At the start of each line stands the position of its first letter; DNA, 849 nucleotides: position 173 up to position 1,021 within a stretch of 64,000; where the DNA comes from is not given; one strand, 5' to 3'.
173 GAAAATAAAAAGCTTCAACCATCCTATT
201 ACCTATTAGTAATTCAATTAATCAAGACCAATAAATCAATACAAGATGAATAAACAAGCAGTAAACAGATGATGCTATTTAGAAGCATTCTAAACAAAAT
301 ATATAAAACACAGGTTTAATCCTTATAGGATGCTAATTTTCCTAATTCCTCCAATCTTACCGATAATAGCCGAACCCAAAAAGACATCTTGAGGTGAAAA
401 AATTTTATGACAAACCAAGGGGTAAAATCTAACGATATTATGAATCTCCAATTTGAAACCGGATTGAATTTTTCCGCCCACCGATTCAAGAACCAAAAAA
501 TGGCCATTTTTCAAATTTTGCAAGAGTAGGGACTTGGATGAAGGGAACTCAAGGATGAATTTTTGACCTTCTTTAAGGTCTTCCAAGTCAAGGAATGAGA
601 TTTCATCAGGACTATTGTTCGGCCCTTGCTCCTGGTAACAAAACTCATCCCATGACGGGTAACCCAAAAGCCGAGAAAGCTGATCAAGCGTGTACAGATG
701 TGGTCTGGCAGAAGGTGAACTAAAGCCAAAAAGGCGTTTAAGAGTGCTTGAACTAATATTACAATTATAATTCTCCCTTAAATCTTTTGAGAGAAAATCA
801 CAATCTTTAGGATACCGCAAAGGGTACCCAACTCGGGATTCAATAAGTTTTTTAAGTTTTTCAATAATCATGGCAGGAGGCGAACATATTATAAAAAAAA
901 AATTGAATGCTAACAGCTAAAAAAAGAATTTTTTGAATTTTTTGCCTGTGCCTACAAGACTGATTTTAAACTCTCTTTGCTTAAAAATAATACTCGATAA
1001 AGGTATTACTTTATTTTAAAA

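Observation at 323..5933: Tightly coupled signalling operon: membrane anchor, soluble PAS histidine kinase, free REC and REC-PAS-PP2C phosphatase, divergent from a small HTH-like protein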

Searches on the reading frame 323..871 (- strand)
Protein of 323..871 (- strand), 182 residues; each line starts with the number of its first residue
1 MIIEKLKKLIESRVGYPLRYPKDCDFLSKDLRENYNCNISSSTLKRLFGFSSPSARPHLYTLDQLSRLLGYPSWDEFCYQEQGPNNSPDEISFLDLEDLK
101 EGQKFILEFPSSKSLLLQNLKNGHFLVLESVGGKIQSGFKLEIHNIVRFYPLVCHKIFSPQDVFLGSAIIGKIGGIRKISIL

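Call 3: search_protein_families(library=pfam, proteins=[window:323-871:-], max_evalue=0.1)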
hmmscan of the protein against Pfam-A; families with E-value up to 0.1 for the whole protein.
window:323-871:- (182 aa): 0 families

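Call 4: search_protein_families(library=ncbifam, proteins=[window:323-871:-], max_evalue=0.1)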
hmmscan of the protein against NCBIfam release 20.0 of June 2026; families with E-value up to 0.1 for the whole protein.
window:323-871:- (182 aa): 0 families

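Call 8: find_homologous_proteins(query=window:323-871:-, max_evalue=0.001)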
Query window:323-871:- (182 aa): 8 proteins with E <= 0.001 among 151 candidates.
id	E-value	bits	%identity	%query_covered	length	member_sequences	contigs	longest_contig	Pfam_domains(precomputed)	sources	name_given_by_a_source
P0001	4.3e-116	403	99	100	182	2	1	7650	-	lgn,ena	-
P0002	3.5e-94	332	80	100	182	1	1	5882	-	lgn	-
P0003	3.8e-69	250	65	100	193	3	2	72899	-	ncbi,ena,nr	ncbi:MAG: hypothetical protein K1X82_01715 [Bacteroidia bacterium]|nr:hypothetical protein [Bacteroi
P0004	6.5e-48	181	49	100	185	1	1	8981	-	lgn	-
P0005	1.7e-23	101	36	100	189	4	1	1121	-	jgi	jgi:hypothetical protein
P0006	2.6e-16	78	34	95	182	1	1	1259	-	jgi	jgi:hypothetical protein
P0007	3.4e-16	77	52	42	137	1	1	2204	-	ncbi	ncbi:MAG TPA: hypothetical protein VF411_15920 [Bacteroidia bacterium]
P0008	7.1e-14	70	98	22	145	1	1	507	PF07661.20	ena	-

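Call 13: find_encoding_contigs(protein=P0002, flank=10000, max_places=4)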
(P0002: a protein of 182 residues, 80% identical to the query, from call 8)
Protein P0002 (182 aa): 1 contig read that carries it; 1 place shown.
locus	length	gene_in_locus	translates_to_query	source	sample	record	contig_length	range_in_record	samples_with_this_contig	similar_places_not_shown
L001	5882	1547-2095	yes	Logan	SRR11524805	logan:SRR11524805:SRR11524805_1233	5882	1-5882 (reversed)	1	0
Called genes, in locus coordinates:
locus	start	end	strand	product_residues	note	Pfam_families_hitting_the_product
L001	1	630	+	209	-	?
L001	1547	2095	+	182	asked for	-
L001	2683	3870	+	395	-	PF08495:FIST, PF10442:FIST_C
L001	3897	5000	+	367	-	-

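Call 14: find_encoding_contigs(protein=P0004, flank=10000, max_places=4)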
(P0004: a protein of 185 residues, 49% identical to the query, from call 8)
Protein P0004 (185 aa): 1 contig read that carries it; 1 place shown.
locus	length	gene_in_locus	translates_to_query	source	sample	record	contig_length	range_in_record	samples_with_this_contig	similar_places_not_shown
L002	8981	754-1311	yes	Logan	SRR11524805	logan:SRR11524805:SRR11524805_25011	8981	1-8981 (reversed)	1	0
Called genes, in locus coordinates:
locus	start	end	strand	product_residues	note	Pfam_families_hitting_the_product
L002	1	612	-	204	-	?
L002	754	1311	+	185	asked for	-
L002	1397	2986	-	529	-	PF18962:Por_Secre_tail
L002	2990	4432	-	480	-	PF07495:Y_Y_Y (faint), PF18962:Por_Secre_tail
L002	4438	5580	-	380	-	-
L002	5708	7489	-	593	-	PF02518:HATPase_c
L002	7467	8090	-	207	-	PF00072:Response_reg, PF00196:GerE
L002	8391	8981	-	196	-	?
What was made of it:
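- On Three-component system (accessory membrane protein plus kinase plus regulator): The third locus is cut by the contig end (call 14).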

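Call 15: find_encoding_contigs(protein=P0001, flank=10000, max_places=4)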
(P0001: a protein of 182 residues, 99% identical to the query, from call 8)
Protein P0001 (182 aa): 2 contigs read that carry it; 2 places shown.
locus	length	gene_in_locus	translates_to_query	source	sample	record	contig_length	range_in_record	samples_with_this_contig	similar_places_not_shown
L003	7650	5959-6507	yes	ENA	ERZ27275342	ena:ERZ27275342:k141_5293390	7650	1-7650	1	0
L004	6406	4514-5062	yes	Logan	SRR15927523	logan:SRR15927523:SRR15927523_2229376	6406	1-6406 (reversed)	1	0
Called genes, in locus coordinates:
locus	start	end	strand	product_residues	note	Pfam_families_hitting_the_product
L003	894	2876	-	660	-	PF00072:Response_reg, PF00989:PAS, PF13188:PAS_8 (faint), PF08447:PAS_3 (weak), PF13426:PAS_9, PF07228:SpoIIE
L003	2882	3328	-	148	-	PF00072:Response_reg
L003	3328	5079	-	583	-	PF00989:PAS (faint), PF13426:PAS_9 (faint), PF08448:PAS_4, PF00512:HisKA, PF02518:HATPase_c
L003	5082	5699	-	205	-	-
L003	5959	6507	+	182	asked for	-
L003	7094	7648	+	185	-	?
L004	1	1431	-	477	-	?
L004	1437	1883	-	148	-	PF00072:Response_reg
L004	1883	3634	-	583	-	PF00989:PAS (faint), PF13426:PAS_9 (faint), PF08448:PAS_4, PF00512:HisKA, PF02518:HATPase_c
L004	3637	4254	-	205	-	-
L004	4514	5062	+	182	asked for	-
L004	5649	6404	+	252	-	?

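Call 20: find_related_loci(query=A1, collection=genome_contigs, flank=10000)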
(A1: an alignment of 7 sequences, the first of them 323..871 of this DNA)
Query A1 (182 aa) in genome_contigs; peptide patterns used: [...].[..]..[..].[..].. (x = any residue, [..] = any of these).
16 stretches matched a pattern; 11 encode a relative of the query (tblastn E <= 1e-3); 11 distinct loci.
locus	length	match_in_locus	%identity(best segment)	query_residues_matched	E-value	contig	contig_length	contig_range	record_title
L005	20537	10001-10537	37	1-179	2e-29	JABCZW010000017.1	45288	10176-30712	MAG: Bacteroidetes bacterium isolate BWOrgControl_Nextera83_MAG4 3300020621.a:Ga0206875_1024, whole genome shotgun seque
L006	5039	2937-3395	38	1-152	2e-29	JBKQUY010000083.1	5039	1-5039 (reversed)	MAG: Bacteroidia bacterium isolate SEr2D2E2F__bin_46 SEr2D2E2F_000000210779, whole genome shotgun sequence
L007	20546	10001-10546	31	1-179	7e-23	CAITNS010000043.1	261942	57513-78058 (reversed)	MAG: uncultured Bacteroidetes bacterium isolate KT_bin-0184 genome assembly, contig: bin-0184:43/86, whole genome shotgu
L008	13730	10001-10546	31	1-182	3e-22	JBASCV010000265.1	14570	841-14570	MAG: Bacteroidia bacterium isolate MFD03501_ilm_asm_bin18 k127_21285, whole genome shotgun sequence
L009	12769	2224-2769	31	1-179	7e-22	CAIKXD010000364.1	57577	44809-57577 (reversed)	MAG: uncultured Bacteroidetes bacterium isolate Loclat_bin-03925 genome assembly, contig: bin-03925:364/390, whole genom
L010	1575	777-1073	41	1-97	2e-21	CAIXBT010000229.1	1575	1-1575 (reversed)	MAG: uncultured Bacteroidetes bacterium isolate Umea_bin-04588 genome assembly, contig: bin-04588:229/430, whole genome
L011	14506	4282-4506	47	1-75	3e-19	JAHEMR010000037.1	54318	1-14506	MAG: Crocinitomicaceae bacterium isolate Ww78 NODE_681_length_54318_cov_11.958595, whole genome shotgun sequence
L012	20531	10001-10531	33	6-178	5e-19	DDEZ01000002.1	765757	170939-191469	MAG TPA_asm: Bacteroidetes bacterium UBA1941 UBA1941_contig_1726, whole genome shotgun sequence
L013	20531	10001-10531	33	6-178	7e-19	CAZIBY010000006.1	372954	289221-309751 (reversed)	MAG TPA_asm: uncultured Chitinophagaceae bacterium isolate binchicken_co284_129 genome assembly, contig: NODE_26_length_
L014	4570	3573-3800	49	1-76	1e-18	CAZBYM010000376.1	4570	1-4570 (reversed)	MAG TPA_asm: uncultured Chryseobacterium sp. isolate binchicken_co248_158 genome assembly, contig: NODE_35818_length_457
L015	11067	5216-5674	35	2-153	2e-17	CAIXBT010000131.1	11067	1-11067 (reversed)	MAG: uncultured Bacteroidetes bacterium isolate Umea_bin-04588 genome assembly, contig: bin-04588:131/430, whole genome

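Call 26: search_solved_structures(query=A1, max_evalue=10, show_alignments=2)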
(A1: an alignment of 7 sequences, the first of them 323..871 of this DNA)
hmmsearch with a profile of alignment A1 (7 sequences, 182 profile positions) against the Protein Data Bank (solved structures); distinct sequences matched with E-value up to 10: 3.
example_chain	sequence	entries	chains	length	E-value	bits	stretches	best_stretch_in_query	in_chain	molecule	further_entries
9cy9_A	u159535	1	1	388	0.12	15.2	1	19-70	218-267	Biofilm regulatory protein A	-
6hu8_A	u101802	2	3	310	0.35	13.7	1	58-77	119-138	Transcriptional regulator ComR | Uncharacterized protein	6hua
2zad_A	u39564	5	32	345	0.46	13.3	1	46-130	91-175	Muconate cycloisomerase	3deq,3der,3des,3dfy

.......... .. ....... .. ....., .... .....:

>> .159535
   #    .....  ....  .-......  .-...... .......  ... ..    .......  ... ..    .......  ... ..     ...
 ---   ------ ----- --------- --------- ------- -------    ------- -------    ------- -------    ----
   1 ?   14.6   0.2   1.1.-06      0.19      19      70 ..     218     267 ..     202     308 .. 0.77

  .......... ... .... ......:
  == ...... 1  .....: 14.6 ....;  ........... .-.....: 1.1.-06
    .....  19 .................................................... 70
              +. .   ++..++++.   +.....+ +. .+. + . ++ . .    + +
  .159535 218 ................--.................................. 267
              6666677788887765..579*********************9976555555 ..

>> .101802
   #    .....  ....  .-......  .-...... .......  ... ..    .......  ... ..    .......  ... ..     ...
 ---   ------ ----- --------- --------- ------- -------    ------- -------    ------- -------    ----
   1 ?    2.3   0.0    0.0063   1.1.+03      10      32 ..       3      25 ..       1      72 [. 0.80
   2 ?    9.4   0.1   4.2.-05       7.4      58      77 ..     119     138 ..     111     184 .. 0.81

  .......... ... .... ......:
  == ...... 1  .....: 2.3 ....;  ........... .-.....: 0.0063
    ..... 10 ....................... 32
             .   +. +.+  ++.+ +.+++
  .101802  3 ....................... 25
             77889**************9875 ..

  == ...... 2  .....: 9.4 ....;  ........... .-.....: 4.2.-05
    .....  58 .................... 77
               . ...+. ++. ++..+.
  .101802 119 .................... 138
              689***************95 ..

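Call 29: predict_structure(alignment_id=A1)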
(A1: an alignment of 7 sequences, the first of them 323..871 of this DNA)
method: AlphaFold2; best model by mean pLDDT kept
length: 182 residues; sequences in the alignment: 7
mean_pLDDT: 84.8   pTM: 0.51
mean pLDDT of the five models: 84.8, 84.8, 84.4, 83.8, 83.8
residues with pLDDT >= 90: 82; 70-90: 80; 50-70: 11; < 50: 9
segments of 3 or more residues with pLDDT < 50: 82-90
pLDDT, mean of each block of 10 residues (from residue 1): 85 92 93 89 89 70 85 77 44 76 92 91 93 90 88 93 93 85 88
secondary structure, 60 per line:
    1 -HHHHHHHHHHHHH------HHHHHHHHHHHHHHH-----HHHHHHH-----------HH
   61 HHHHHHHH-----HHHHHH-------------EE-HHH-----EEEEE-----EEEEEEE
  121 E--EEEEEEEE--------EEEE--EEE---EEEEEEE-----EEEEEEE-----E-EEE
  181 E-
elements in order: H2-14 H21-35 H41-47 H59-68 H74-79 E104-108 E114-121 E124-131 E140-143 E146-148 E152-158 E164-170 E178-181
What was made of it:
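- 323..871 (-): p182: 182-aa protein with an N-terminal five-helix, HTH-like domain (aa 1-80) and a C-terminal small β-barrel (aa 100-182). Probable local one-component transcription regulator. The AF2 model has pLDDT 84.8 (call 29).
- AF2 pLDDT 84.8 (call 29).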

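Call 31: search_protein_representatives(alignment_id=A1)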
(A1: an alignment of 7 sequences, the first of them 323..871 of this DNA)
Query: 7 sequences, 182 profile positions. Proteins with E-value up to 0.001 (for the whole library): 3174; up to 1e-10: 1307; up to 1e-30: 85. The best 150 are listed.
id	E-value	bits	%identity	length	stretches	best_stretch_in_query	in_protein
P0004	3.7e-77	274.4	-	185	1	1-182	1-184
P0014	5.0e-53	195.8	-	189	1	1-181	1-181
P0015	3.4e-52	193.0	-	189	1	1-182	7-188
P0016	2.5e-50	187.0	-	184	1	1-182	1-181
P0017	9.9e-50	185.0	-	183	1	2-181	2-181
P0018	4.0e-49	183.1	-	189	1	1-182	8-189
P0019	3.1e-47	176.9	-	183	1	1-181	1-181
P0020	1.6e-46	174.6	-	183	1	1-181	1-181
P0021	2.2e-46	174.1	-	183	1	1-181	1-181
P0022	2.3e-46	174.0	-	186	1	1-179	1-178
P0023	3.7e-45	170.1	-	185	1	1-181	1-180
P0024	7.6e-45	169.1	-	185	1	1-180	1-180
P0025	3.2e-44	167.1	-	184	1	1-181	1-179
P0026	7.2e-44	165.9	-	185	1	3-181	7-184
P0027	9.9e-44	165.5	-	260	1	1-181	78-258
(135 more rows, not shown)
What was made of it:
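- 323..871 (-): The family has 3174 cluster representatives (call 31).
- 3174 representatives (call 31).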

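Call 35: search_protein_families(library=pfam, alignment_id=A2, max_evalue=1)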
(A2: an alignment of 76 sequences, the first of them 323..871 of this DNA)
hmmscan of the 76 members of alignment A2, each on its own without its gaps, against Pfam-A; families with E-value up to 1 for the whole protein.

A. member 1, window:323-871:- (182 aa): 0 families

B. families by the number of members that match (of 76 scanned): 51 families (the first 25 are shown)
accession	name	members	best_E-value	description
PF18914.6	DUF5666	3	0.00013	Domain of unknown function (DUF5666)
PF22297.1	PccH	3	0.013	PccH Cytochrome c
PF04014.23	MazE_antitoxin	3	0.014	Antidote-toxin recognition MazE, bacterial antitoxin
PF03645.18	Tctex-1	2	0.00013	Tctex-1 family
PF20066.5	Glyoxalase_8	2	0.031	Glyoxalase superfamily protein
PF00227.31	Proteasome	2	0.11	Proteasome subunit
PF00170.26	bZIP_1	1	0.0066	bZIP transcription factor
PF14062.11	DUF4253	1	0.021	Domain of unknown function (DUF4253)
PF07716.20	bZIP_2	1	0.026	Basic region leucine zipper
PF24055.2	POL3_N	1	0.033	DNA polymerase delta catalytic subunit-like, N-terminal domain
PF01304.22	Gas_vesicle_C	1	0.038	Gas vesicles protein GVPc repeated domain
PF14775.11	NYD-SP28_assoc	1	0.045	Sperm tail C-terminal domain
PF09620.15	Cas_csx3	1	0.046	CRISPR-associated protein (Cas_csx3)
PF05503.17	Pox_G7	1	0.049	Poxvirus G7-like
PF12671.13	Amidase_6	1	0.051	Putative amidase domain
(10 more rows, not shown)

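Call 36: search_solved_structures(query=A2, max_evalue=10, show_alignments=3)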
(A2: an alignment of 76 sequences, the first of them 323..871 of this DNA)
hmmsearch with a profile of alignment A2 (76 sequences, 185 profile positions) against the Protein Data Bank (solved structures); distinct sequences matched with E-value up to 10: 0.
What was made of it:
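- PDB profile searches were empty (calls 26, 36).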

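Call 53: list_cluster_members(proteins=[window:323-871:-, window:1128-1745:+, window:1748-3502:+, window:3499-3945:+, window:3951-5933:+, window:16466-16990:+, window:17045-19021:+])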
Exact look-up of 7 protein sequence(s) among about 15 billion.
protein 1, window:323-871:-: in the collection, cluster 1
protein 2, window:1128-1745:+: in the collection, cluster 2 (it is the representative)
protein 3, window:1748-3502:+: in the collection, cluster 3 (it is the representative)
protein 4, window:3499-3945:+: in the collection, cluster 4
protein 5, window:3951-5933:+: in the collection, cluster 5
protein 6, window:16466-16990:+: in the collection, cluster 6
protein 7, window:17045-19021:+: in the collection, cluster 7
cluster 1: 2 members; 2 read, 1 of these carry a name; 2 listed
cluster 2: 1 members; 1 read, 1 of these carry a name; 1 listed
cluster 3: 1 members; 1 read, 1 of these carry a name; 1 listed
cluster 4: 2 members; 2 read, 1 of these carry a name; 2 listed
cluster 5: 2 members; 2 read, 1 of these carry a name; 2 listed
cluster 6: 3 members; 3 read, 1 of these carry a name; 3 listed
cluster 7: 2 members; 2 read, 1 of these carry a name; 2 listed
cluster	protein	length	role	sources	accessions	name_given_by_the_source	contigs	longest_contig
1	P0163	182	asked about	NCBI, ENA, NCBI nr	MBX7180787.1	MAG: hypothetical protein K1X82_01650 [Bacteroidia bacterium] | hypothetical protein [Bacteroidia bacterium]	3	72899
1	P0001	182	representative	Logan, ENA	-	-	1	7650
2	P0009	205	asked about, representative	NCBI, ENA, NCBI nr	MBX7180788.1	MAG: hypothetical protein K1X82_01655 [Bacteroidia bacterium] | hypothetical protein [Bacteroidia bacterium]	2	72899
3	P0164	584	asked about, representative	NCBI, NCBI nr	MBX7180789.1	MAG: PAS domain-containing protein [Bacteroidia bacterium] | PAS domain-containing protein [Bacteroidia bacterium]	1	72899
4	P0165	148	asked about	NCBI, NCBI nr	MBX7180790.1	MAG: response regulator [Bacteroidia bacterium] | response regulator [Bacteroidia bacterium]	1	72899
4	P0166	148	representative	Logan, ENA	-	-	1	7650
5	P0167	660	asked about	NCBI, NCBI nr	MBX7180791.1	MAG: PAS domain S-box protein [Bacteroidia bacterium] | PAS domain S-box protein [Bacteroidia bacterium]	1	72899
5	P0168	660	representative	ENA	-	-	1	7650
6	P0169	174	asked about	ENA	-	-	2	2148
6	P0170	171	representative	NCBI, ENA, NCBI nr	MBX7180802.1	MAG: hypothetical protein K1X82_01725 [Bacteroidia bacterium] | hypothetical protein [Bacteroidia bacterium]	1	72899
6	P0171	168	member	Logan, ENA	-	-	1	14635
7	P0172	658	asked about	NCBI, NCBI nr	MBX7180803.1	MAG: PAS domain S-box protein [Bacteroidia bacterium] | PAS domain S-box protein [Bacteroidia bacterium]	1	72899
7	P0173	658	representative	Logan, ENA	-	-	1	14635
